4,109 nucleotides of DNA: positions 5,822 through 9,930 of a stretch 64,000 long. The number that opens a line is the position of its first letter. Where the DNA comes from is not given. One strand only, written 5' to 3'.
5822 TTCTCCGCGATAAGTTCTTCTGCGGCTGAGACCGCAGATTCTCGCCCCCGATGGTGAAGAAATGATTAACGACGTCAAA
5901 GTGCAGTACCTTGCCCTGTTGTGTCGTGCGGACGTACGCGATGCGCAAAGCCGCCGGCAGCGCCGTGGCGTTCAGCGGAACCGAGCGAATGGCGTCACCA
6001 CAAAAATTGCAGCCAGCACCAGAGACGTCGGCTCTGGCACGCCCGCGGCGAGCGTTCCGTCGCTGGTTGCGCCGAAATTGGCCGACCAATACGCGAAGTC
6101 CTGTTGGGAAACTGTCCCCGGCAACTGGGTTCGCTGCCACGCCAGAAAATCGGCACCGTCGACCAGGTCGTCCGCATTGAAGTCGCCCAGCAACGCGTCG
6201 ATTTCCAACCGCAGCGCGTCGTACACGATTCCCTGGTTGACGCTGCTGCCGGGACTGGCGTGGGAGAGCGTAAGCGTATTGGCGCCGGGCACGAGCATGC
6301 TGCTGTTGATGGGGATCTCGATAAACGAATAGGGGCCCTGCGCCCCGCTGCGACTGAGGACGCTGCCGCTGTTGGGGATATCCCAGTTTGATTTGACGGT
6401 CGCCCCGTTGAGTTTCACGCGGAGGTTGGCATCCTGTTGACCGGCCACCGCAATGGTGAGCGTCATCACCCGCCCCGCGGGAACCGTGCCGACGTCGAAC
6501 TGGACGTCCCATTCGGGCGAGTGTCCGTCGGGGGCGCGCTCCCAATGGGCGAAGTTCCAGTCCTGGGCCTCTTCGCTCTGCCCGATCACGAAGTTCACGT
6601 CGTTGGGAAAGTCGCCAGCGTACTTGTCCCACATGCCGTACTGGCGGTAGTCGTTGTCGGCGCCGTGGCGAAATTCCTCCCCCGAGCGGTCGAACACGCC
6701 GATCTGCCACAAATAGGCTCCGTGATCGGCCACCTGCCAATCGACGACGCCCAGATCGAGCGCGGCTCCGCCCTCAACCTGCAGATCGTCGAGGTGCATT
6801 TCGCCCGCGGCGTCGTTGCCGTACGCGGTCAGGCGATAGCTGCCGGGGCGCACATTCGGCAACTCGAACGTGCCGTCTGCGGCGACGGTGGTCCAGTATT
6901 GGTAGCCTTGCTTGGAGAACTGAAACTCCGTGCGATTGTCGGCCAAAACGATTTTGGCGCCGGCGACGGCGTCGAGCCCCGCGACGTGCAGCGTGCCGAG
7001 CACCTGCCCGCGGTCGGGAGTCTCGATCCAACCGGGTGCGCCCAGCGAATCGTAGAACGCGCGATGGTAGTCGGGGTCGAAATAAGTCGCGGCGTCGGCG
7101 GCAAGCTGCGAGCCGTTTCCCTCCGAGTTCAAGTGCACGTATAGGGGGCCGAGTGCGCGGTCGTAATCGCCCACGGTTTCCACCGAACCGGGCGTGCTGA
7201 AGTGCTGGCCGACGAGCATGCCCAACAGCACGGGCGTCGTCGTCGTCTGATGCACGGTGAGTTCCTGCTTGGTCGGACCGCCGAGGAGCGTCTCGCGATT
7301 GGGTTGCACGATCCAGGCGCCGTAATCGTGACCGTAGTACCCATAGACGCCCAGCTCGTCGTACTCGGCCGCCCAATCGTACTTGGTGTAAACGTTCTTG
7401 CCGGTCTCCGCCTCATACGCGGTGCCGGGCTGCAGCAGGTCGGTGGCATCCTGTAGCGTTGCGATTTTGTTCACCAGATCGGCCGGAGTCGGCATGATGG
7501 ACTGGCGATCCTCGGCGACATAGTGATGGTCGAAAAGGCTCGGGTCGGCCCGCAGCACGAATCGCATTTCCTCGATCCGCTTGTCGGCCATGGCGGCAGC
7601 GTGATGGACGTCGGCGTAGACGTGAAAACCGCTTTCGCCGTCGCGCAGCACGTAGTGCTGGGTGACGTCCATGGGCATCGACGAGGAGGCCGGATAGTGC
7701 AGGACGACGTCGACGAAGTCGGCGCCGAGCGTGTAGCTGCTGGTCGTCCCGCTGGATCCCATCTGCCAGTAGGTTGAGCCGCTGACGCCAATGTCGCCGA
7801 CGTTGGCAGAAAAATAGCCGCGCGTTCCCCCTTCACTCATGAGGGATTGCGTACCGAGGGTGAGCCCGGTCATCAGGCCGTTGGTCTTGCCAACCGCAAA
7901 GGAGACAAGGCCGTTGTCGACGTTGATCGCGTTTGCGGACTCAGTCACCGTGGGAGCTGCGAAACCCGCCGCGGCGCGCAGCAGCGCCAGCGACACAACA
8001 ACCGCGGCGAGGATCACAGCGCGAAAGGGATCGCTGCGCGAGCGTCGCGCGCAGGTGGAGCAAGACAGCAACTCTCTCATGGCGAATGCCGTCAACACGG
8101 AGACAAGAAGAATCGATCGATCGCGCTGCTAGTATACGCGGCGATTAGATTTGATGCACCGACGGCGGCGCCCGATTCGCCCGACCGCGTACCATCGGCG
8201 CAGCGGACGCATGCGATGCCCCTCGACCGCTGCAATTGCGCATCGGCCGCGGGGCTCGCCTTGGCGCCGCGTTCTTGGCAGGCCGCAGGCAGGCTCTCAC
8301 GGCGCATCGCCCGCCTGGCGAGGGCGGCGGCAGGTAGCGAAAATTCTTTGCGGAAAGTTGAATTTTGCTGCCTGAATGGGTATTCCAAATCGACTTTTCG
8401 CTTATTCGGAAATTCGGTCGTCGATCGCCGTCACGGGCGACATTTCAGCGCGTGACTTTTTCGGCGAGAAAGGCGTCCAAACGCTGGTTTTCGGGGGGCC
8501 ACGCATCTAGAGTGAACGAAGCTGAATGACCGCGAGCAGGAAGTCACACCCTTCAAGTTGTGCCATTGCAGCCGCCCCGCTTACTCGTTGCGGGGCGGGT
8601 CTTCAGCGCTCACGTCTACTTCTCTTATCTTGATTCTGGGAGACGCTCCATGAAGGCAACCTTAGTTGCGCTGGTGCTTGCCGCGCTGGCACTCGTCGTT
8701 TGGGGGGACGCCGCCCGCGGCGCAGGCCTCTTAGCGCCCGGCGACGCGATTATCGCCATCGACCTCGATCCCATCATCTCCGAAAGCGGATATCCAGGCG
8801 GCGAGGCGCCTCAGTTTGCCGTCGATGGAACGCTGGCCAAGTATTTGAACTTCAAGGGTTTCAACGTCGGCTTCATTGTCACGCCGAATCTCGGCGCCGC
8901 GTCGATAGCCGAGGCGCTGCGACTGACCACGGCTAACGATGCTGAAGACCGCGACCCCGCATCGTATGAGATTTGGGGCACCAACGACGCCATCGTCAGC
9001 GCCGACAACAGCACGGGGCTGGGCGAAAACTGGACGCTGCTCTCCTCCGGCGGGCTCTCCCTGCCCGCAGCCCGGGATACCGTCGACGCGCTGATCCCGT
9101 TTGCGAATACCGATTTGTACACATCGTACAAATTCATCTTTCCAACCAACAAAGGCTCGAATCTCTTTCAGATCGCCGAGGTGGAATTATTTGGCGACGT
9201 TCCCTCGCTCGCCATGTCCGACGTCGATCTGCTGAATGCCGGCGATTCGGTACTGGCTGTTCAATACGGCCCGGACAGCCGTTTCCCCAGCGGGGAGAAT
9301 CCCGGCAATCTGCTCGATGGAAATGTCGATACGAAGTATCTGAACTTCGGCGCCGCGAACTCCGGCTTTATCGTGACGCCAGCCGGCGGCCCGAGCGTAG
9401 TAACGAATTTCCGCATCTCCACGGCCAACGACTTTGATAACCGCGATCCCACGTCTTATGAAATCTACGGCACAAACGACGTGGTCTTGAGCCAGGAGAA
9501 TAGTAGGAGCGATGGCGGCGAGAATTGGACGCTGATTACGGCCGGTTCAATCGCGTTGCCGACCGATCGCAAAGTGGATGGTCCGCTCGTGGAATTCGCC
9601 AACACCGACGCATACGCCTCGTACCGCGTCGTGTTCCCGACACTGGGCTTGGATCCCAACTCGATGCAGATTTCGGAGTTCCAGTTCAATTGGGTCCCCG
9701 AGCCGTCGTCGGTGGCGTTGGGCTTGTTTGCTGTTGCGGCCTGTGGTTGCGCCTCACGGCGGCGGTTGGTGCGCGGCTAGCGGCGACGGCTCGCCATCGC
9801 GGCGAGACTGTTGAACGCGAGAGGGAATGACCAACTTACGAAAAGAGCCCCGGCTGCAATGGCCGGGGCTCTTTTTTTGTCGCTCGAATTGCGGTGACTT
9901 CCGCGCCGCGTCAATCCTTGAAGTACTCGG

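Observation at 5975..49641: Composite C-terminal sorting tag: dockerin-like Ca-loop + W-x3-(F/Y)G helix + PEP-CTERM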

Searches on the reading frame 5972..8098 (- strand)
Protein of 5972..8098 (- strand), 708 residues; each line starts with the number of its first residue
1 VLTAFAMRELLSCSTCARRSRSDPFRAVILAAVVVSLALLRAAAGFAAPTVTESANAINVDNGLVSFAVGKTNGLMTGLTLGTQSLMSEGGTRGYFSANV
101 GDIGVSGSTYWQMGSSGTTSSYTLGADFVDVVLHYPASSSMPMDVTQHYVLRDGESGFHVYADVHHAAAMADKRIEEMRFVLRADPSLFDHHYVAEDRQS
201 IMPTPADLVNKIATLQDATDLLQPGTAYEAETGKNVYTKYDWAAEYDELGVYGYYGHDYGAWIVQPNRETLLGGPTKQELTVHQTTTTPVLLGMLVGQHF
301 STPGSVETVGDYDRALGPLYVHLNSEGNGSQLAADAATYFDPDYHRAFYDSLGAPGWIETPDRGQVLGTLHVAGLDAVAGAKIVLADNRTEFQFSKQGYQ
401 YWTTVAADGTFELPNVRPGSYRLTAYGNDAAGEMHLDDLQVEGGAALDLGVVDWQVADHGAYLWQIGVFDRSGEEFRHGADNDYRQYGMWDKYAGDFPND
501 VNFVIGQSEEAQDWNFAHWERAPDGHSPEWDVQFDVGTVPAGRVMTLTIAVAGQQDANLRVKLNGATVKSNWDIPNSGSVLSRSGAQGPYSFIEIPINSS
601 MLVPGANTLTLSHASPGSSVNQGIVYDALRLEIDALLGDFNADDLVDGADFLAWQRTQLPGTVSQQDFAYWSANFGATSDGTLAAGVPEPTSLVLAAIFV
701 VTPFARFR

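Call 12: search_protein_families(library=pfam, proteins=[window:5972-8098:-], max_evalue=1)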
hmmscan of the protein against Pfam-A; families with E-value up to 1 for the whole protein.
window:5972-8098:- (708 aa): 6 families
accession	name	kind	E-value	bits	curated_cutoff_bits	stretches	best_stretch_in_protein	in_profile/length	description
PF14683.12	CBM-like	-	1.4e-31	110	27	1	463-631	2-160/160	Polysaccharide lyase family 4, domain III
PF14686.12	fn3_3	-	2.4e-16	59.7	24.4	1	377-445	4-71/75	Polysaccharide lyase family 4, domain II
PF06045.17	Rhamnogal_lyase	-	1.2e-13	51.4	22.8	1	44-213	11-188/211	Rhamnogalacturonate lyase family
PF13620.12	CarboxypepD_reg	-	9.1e-06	26.4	32.3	1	368-426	4-55/82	Carboxypeptidase regulatory-like domain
PF09284.16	RhgB_N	-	4.1e-05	23.6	27.2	1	127-288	65-199/251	Rhamnogalacturonan lyase B, N-terminal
PF09430.16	EMC7_beta-sandw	-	0.021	15.4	26.6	1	383-425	12-45/122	ER membrane protein complex subunit 7, beta-sandwich domain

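Call 13: search_protein_families(library=ncbifam, proteins=[window:5972-8098:-], max_evalue=1)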
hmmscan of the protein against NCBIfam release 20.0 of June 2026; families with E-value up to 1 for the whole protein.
window:5972-8098:- (708 aa): 0 families

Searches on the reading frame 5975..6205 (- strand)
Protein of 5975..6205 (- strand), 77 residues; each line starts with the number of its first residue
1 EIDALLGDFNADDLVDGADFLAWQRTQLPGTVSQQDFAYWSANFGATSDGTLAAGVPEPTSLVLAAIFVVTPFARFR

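Call 70: search_protein_families(library=pfam, proteins=[window:5975-6205:-], max_evalue=10)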
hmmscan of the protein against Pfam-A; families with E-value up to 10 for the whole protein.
seq(77 aa): 2 families
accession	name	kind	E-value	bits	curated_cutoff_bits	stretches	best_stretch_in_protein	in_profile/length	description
PF00404.24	Dockerin_1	-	0.054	14.1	22.9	1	6-35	1-31/57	Dockerin type I domain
PF07589.16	PEP-CTERM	-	0.054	14.1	20.7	1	56-67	2-14/24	PEP-CTERM motif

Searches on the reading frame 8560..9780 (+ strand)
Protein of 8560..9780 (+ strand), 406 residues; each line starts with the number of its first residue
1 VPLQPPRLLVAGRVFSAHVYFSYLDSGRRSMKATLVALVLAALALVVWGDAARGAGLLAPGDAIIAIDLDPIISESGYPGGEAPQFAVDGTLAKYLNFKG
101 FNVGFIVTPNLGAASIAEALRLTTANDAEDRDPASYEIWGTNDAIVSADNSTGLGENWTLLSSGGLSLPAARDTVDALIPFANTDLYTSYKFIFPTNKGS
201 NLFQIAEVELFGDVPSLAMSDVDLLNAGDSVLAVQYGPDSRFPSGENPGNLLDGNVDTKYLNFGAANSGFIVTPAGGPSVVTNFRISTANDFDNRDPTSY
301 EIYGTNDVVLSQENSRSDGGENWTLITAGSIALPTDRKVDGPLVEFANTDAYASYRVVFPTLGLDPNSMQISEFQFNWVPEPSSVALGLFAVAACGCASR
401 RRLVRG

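Call 12: search_protein_families(library=pfam, proteins=[window:8560-9780:+], max_evalue=1)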
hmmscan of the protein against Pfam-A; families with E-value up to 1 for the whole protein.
window:8560-9780:+ (406 aa): 3 families
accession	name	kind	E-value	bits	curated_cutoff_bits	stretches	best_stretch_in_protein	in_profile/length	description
PF00754.31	F5_F8_type_C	-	8.1e-07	29.7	28.2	1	244-307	10-73/127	F5/8 type C domain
PF16391.11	DUF5000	-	3.7e-05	24.5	25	2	287-335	43-85/141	Domain of unknown function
PF07589.16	PEP-CTERM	-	0.00023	21.6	20.7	1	379-402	2-24/24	PEP-CTERM motif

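Call 13: search_protein_families(library=ncbifam, proteins=[window:8560-9780:+], max_evalue=1)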
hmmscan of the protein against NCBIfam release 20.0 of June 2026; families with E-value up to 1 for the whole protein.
window:8560-9780:+ (406 aa): 7 families
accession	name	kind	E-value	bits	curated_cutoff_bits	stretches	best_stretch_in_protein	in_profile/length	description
NF047818.1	LIC11996_lipo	equivalog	0.011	14.9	350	0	151-183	347-379/422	LIC11996 family lipoprotein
NF033554.9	floc_PepA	equivalog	0.033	14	80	1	374-402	232-260/261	flocculation-associated PEP-CTERM protein PepA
NF038124.1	PEP_CTERM_TLD_A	exception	0.038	13.5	100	1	371-402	203-234/235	PEP_CTERM-anchored TLD domain-containing protein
NF038129.1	PEP_NF038129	equivalog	0.086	12.7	65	1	369-402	161-194/194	NF038129 family PEP-CTERM protein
NF038120.1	PEP_CTERM_QFxxD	subfamily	0.11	12.4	80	0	375-402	189-214/215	NF038120 family PEP-CTERM protein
NF038126.1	PEP_CTERM_FxDxF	subfamily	0.23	11.7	50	1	373-402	141-165/165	FxDxF family PEP-CTERM protein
TIGR02595.1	PEP_CTERM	domain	0.32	11.9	16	1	379-403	1-22/24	PEP-CTERM sorting domain-containing protein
